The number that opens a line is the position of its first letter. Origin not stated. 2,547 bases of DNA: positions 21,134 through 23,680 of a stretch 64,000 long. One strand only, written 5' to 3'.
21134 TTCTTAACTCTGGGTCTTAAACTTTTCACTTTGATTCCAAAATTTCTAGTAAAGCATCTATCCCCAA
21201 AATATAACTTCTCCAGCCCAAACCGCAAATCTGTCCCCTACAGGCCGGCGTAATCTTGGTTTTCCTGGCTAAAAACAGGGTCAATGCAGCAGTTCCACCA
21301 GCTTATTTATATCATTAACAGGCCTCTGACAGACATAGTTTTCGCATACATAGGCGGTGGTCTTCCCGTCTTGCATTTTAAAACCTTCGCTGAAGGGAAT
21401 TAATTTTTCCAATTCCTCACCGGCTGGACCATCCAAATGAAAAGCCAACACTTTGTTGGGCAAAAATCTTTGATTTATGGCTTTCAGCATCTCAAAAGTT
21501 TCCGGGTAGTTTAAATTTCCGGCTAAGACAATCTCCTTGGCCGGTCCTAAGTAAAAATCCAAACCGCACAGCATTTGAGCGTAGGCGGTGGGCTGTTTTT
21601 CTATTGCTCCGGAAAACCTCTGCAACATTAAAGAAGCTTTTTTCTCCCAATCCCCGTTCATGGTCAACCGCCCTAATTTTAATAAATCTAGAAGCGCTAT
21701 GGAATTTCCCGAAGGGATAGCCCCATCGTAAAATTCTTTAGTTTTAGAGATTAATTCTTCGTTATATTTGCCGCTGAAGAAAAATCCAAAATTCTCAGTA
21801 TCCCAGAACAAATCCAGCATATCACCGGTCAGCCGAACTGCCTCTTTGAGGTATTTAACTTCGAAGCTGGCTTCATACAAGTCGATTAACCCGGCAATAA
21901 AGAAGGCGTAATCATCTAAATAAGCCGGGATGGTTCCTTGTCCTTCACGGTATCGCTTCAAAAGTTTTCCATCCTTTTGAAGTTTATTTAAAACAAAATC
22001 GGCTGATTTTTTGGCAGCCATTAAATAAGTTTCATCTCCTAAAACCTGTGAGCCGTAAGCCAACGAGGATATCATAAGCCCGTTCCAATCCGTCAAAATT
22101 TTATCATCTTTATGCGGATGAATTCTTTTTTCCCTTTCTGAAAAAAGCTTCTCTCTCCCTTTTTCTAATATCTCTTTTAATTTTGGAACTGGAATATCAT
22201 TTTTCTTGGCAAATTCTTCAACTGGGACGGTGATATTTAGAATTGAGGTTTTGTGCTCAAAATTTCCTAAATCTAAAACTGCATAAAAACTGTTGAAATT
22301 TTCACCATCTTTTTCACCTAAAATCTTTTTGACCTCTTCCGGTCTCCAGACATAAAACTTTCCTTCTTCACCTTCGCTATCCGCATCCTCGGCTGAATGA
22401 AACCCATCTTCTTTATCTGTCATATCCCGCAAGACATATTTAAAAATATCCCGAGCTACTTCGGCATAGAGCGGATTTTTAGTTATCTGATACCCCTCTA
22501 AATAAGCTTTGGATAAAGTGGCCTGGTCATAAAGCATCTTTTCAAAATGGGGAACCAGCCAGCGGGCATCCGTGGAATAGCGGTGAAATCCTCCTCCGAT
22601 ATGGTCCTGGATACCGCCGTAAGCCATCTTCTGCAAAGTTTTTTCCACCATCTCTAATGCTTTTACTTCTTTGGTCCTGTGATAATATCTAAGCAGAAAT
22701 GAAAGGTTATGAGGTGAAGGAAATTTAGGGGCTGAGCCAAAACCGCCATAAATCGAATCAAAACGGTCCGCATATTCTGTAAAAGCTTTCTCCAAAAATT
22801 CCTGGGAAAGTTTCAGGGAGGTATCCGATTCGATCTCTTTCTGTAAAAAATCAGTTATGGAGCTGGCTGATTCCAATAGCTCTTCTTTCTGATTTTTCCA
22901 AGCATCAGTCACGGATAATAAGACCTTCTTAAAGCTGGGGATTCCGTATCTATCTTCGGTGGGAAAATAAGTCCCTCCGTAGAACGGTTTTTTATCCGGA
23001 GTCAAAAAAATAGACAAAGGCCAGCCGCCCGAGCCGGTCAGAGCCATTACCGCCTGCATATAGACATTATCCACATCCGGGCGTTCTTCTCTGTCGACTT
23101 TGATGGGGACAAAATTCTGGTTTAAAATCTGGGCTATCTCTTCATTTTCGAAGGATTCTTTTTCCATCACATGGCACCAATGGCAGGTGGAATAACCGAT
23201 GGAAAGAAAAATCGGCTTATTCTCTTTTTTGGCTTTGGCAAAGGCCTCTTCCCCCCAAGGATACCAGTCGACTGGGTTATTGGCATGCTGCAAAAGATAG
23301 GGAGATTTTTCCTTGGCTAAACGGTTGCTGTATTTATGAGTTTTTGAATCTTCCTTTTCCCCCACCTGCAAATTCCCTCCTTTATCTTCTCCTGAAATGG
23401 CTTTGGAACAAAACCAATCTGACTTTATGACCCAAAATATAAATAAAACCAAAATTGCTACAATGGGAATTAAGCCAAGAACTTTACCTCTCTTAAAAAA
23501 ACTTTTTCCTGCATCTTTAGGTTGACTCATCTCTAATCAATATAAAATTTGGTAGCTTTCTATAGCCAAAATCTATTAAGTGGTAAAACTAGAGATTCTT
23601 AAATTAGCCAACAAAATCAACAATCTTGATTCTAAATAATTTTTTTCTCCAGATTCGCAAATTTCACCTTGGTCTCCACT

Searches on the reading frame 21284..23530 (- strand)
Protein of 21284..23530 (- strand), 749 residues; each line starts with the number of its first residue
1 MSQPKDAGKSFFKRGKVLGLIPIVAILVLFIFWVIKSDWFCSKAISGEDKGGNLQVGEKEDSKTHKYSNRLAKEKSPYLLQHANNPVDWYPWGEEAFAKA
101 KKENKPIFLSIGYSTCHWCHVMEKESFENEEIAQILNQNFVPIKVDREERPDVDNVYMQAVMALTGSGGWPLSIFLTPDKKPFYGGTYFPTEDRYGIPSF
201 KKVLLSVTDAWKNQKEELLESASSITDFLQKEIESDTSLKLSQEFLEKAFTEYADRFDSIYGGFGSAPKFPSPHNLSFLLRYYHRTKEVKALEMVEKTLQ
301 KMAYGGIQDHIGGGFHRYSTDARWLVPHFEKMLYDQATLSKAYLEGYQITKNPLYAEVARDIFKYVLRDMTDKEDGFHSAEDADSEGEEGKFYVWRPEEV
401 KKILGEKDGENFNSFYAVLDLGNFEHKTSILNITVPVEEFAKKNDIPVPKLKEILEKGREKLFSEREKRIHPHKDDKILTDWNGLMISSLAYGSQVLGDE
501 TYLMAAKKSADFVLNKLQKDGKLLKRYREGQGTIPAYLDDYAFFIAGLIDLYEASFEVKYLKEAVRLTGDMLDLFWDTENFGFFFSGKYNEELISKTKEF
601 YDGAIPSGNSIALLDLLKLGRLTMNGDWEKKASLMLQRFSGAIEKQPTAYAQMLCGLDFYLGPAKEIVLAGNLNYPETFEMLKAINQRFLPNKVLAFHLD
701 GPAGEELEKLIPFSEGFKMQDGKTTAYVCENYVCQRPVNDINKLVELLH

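Call 53: search_protein_families(library=pfam, max_evalue=0.0001, proteins=[window:21284-23530:-])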
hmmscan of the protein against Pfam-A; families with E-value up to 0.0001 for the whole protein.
seq(749 aa): 3 families
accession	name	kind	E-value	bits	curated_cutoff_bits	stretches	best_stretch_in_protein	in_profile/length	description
PF03190.21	Thioredox_DsbH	-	4.1e-82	274.4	27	1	69-229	2-162/163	Protein of unknown function, DUF255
PF13899.12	Thioredoxin_7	-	3.7e-13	49.8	27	1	88-178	1-83/83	Thioredoxin-like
PF13098.12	Thioredoxin_2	-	2.3e-05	25.1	27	1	100-172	1-78/104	Thioredoxin-like domain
